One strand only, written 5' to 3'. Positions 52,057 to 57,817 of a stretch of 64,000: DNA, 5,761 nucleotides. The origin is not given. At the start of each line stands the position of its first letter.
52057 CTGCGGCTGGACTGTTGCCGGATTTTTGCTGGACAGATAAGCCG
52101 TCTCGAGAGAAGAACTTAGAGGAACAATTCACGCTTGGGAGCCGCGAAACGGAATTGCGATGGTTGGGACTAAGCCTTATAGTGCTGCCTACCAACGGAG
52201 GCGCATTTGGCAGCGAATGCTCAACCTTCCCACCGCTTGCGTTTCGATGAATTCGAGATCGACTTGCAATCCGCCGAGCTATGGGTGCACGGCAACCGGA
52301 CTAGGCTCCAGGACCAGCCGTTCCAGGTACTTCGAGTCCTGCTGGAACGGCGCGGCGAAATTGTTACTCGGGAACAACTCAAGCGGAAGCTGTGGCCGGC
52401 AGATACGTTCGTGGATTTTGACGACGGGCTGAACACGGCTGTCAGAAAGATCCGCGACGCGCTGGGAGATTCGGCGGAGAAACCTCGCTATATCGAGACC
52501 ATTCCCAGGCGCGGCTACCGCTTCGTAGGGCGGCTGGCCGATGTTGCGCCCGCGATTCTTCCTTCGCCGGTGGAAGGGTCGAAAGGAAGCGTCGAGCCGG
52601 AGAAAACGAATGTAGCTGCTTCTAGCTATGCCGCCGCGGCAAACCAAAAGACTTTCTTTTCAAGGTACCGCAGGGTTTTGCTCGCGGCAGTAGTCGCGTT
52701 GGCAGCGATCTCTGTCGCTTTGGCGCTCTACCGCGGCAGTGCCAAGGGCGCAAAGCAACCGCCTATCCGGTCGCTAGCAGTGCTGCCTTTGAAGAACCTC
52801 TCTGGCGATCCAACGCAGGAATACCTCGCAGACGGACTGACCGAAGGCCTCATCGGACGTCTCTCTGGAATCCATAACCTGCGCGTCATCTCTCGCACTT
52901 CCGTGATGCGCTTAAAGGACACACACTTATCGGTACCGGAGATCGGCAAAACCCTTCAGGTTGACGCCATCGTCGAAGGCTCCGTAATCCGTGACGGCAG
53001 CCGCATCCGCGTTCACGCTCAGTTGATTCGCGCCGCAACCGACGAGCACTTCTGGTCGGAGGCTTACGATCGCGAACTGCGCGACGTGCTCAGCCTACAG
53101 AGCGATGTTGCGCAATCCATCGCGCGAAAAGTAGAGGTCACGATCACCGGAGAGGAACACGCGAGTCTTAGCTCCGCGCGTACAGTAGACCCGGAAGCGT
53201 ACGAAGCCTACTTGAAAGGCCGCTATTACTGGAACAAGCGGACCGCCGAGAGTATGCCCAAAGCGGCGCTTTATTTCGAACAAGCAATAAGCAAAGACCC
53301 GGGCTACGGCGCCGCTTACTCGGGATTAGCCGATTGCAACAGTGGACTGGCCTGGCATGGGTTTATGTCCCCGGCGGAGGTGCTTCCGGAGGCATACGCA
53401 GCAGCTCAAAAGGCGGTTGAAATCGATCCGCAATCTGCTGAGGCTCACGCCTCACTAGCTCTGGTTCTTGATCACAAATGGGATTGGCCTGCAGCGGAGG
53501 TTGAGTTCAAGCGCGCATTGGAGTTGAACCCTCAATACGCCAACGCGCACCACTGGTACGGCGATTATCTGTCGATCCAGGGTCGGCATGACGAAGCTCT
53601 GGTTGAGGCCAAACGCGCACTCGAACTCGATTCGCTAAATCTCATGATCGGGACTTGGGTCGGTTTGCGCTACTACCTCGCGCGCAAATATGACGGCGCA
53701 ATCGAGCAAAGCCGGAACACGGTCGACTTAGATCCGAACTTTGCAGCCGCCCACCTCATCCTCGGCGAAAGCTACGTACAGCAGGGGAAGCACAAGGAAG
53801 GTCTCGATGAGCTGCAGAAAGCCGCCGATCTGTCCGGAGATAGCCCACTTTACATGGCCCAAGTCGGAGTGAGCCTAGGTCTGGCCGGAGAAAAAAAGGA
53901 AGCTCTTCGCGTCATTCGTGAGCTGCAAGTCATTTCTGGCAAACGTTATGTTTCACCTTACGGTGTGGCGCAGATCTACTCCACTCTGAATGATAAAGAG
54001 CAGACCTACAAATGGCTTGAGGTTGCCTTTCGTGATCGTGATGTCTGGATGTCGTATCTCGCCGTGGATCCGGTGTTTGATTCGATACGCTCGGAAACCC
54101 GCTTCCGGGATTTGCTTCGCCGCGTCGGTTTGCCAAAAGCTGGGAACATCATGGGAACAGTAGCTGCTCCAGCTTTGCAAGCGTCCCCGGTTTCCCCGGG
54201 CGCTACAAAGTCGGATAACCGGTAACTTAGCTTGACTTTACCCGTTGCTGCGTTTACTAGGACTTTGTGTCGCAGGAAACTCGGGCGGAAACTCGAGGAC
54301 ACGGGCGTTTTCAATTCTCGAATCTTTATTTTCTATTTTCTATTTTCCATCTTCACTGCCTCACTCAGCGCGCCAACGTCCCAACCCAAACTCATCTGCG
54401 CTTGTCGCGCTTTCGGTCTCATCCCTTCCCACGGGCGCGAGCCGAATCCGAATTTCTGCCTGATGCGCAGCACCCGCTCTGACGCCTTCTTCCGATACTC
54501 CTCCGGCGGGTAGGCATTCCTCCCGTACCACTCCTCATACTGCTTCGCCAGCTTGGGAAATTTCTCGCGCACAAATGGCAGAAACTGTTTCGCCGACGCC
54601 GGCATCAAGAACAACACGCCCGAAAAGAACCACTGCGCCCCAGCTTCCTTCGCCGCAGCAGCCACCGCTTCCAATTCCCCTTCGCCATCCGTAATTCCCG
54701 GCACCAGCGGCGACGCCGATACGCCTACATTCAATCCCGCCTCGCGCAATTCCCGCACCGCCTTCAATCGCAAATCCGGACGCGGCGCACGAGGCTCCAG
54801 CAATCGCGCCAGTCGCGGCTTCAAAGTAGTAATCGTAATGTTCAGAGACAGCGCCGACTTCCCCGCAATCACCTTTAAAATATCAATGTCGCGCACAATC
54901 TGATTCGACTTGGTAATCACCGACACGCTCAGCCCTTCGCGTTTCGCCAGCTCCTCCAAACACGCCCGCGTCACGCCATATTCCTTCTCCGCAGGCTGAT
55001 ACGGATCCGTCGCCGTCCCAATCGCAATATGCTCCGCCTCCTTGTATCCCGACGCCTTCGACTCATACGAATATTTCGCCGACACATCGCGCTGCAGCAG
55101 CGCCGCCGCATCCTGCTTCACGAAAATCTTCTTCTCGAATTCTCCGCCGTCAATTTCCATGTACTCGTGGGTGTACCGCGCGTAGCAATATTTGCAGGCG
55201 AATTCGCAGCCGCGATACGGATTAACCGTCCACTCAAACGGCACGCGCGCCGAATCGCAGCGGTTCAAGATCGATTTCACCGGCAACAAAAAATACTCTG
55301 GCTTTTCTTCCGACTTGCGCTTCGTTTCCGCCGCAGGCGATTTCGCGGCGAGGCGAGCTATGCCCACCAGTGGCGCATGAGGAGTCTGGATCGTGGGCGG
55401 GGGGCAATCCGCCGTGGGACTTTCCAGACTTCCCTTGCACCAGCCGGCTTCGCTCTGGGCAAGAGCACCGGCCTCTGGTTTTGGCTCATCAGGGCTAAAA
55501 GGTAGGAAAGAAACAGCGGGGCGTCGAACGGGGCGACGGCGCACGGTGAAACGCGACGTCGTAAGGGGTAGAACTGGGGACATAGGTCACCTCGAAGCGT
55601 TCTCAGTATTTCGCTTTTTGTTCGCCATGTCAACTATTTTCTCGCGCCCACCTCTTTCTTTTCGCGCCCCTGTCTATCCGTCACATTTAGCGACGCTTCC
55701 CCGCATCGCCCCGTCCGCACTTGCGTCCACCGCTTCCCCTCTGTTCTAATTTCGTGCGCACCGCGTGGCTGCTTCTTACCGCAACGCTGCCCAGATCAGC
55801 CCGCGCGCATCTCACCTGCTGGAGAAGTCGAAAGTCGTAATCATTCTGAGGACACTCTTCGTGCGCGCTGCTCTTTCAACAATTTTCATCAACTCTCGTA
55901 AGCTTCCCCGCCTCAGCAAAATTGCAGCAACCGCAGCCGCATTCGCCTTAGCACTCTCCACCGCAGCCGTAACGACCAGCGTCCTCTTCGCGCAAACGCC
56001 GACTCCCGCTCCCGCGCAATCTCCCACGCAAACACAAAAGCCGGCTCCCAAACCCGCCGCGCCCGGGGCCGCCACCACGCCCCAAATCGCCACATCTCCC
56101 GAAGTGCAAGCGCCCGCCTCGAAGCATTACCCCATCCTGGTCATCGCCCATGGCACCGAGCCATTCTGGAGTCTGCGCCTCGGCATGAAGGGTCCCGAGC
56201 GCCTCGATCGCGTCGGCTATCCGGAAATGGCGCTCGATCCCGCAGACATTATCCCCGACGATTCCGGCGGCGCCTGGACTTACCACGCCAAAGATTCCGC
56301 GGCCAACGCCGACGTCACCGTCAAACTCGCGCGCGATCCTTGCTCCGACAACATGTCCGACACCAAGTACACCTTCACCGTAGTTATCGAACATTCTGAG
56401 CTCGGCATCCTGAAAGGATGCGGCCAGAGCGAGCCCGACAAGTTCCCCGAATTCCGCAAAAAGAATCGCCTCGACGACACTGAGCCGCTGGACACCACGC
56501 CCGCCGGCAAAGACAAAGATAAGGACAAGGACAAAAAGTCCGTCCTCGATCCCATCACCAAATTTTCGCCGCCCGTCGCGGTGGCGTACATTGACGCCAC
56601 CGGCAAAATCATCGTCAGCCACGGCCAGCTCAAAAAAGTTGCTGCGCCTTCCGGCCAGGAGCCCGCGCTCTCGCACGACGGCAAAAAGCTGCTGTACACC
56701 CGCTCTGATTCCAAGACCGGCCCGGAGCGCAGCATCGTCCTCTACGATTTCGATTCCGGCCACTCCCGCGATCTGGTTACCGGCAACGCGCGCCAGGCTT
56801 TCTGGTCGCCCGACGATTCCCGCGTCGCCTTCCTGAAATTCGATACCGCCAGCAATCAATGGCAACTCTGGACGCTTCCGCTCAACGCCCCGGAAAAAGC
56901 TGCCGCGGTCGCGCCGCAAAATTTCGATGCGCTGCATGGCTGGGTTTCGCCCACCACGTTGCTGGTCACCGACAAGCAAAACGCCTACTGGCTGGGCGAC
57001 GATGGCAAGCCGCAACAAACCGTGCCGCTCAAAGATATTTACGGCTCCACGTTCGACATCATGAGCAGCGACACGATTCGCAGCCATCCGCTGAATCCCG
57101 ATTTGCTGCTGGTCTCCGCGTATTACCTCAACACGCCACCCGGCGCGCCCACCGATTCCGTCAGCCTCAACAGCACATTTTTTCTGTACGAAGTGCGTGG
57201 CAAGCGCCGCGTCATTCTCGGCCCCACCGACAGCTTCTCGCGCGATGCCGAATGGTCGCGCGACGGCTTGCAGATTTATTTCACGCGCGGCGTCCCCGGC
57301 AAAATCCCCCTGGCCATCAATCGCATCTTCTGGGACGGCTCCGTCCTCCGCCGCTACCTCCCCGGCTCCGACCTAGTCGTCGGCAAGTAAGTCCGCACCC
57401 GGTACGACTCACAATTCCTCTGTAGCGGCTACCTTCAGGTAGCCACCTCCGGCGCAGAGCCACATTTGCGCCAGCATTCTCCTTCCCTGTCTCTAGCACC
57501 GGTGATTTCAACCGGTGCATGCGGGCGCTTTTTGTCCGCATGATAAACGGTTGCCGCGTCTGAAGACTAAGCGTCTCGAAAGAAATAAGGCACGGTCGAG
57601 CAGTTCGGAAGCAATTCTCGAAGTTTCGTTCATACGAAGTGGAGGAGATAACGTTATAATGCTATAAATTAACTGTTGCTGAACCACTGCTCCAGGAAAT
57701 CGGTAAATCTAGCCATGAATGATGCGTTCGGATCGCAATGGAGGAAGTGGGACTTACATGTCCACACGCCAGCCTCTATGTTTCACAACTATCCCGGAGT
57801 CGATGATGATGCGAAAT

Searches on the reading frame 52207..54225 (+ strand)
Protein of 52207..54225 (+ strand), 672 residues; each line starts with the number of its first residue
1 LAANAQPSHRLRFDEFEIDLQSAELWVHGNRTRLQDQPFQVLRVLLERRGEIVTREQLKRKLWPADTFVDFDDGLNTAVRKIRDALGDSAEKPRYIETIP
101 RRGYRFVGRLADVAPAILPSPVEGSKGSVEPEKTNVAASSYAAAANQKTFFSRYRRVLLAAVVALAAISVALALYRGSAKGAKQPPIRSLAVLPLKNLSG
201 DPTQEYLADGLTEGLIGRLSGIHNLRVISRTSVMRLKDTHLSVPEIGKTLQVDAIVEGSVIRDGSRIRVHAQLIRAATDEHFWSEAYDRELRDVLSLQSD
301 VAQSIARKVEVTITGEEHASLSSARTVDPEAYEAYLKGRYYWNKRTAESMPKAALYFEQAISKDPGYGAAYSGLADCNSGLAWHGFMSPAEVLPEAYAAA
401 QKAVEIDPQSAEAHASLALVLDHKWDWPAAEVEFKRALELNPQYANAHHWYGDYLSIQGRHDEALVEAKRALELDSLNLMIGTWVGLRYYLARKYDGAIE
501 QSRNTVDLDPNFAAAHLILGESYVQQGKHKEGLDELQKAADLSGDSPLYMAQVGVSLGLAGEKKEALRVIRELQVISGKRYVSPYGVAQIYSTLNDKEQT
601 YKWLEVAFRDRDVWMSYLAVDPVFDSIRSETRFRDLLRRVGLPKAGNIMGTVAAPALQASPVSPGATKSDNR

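Call 59: search_protein_families(library=pfam, proteins=[window:52207-54225:+], max_evalue=10)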
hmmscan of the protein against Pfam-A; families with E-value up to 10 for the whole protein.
window:52207-54225:+ (672 aa): 17 families
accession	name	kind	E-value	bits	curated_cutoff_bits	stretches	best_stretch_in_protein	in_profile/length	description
PF13431.12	TPR_17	-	4e-18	64.5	24.4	4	434-465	2-33/34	Tetratricopeptide repeat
PF07719.23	TPR_2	-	3.7e-17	61.4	27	3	445-476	1-32/34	Tetratricopeptide repeat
PF00486.34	Trans_reg_C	-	3e-16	59.7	26.2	1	30-106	2-77/77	Transcriptional regulatory protein, C terminal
PF13414.12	TPR_11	-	5.1e-15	55.3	26.8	5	486-527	1-42/42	TPR repeat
PF14559.12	TPR_19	-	4.2e-13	49.9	25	4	492-549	4-61/68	Tetratricopeptide repeat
PF13432.12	TPR_16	-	7.4e-10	39.5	32.7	3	489-547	7-65/65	Tetratricopeptide repeat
PF00515.34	TPR_1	-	5.2e-09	36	27.8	3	411-444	1-34/34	Tetratricopeptide repeat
PF12895.13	ANAPC3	-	1.8e-08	35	27.2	1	459-539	3-82/82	Anaphase-promoting complex, cyclosome, subunit 3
PF13428.12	TPR_14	-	3.3e-08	33.9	23.5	2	514-550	2-38/44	Tetratricopeptide repeat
PF13424.12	TPR_12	-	4.3e-07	30.5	30.1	2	513-568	3-66/77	Tetratricopeptide repeat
PF13181.12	TPR_8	-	5.3e-05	23.5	25.7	2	445-475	1-31/34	Tetratricopeptide repeat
PF07721.20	TPR_4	-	0.0013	19.6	27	2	447-467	3-23/26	Tetratricopeptide repeat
PF23914.1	TPR_CcmH_CycH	-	0.063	13.5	42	0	433-499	72-141/158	Cytochrome c-type biogenesis protein H TPR domain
PF14561.12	TPR_20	-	0.14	12.9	25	1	496-536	5-45/90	Tetratricopeptide repeat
PF02741.20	FTR_C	-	0.17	12.4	25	1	223-325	18-114/149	FTR, proximal lobe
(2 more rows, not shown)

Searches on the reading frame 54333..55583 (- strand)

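Call 59: search_protein_families(library=pfam, proteins=[window:54333-55583:-], max_evalue=10)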
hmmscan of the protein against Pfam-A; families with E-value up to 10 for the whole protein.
window:54333-55583:- (416 aa): 6 families
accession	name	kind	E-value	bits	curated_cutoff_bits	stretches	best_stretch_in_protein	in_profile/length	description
PF04055.27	Radical_SAM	-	1.7e-13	51.5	29.5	1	120-301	1-158/166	Radical SAM superfamily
PF00702.32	Hydrolase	-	0.034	15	26.4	1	261-320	93-141/191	haloacid dehalogenase-like hydrolase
PF16987.10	KIX_2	-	0.035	14.5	25.6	1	340-377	38-75/83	KIX domain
PF07505.17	DUF5131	-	0.076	13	28.9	1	118-231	9-117/243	Protein of unknown function (DUF5131)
PF13353.11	Fer4_12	-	0.25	12.1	22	1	124-141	13-30/137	4Fe-4S single cluster domain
PF07304.16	SRA1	-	0.3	11.3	23.3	1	60-111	4-55/147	Steroid receptor RNA activator (SRA1)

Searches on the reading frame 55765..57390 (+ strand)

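Call 59: search_protein_families(library=pfam, proteins=[window:55765-57390:+], max_evalue=10)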
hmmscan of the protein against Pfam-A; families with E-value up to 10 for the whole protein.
window:55765-57390:+ (541 aa): 2 families
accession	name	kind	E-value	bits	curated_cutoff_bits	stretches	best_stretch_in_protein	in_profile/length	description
PF07676.18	PD40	-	1.2e-05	25.5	20.9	2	340-369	9-37/38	WD40-like Beta Propeller Repeat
PF00930.27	DPPIV_N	-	0.0016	17.7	22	1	345-361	106-122/354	Dipeptidyl peptidase IV (DPP IV) N-terminal region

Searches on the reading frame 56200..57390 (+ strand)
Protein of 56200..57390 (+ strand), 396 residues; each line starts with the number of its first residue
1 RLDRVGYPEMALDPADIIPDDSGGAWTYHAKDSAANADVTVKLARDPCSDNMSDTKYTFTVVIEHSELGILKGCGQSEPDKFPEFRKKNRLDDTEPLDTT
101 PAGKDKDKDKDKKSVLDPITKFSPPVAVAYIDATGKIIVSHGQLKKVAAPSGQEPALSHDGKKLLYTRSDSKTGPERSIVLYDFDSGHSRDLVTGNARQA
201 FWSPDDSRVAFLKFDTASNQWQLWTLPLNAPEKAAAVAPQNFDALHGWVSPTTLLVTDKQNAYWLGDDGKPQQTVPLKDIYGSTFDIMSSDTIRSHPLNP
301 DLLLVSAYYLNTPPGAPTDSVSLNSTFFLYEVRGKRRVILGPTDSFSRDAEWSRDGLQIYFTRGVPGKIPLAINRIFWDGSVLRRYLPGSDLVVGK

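Call 40: find_related_loci(query=window:56200-57390:+, collection=metagenome_contigs, flank=10000)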
Query window:56200-57390:+ (396 aa) in metagenome_contigs; peptide patterns used: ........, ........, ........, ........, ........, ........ (x = any residue, [..] = any of these).
600 stretches matched a pattern (row limit reached: there are more); 14 encode a relative of the query (tblastn E <= 1e-3); 14 distinct loci.
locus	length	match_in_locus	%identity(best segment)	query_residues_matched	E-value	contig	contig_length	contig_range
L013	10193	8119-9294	66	1-396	6e-171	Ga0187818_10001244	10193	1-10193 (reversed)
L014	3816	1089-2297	64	1-396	4e-173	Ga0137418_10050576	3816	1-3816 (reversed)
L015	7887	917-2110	62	1-396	1e-154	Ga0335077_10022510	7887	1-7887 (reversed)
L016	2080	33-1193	53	1-396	6e-137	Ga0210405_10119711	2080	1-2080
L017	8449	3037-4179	50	1-396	5e-126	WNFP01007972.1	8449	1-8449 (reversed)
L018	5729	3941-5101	51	1-396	2e-125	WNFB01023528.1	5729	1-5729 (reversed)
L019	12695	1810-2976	49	1-396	8e-123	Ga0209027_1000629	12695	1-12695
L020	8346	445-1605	49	1-396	3e-122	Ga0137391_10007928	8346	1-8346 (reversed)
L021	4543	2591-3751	49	1-396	2e-120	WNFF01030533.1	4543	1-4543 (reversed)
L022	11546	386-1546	49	1-396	9e-119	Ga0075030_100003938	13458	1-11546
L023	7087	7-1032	50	40-396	7e-110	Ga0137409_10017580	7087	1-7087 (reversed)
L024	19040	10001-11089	48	1-396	1e-104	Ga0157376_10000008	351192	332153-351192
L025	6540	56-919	54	106-396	2e-98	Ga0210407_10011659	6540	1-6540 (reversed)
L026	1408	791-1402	48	11-227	6e-67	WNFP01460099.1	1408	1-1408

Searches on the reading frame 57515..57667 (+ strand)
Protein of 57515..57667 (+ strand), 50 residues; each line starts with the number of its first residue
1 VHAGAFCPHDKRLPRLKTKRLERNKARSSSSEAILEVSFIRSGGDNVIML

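Call 59: search_protein_families(library=pfam, proteins=[window:57515-57667:+], max_evalue=10)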
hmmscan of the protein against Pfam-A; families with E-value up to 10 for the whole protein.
window:57515-57667:+ (50 aa): 0 families
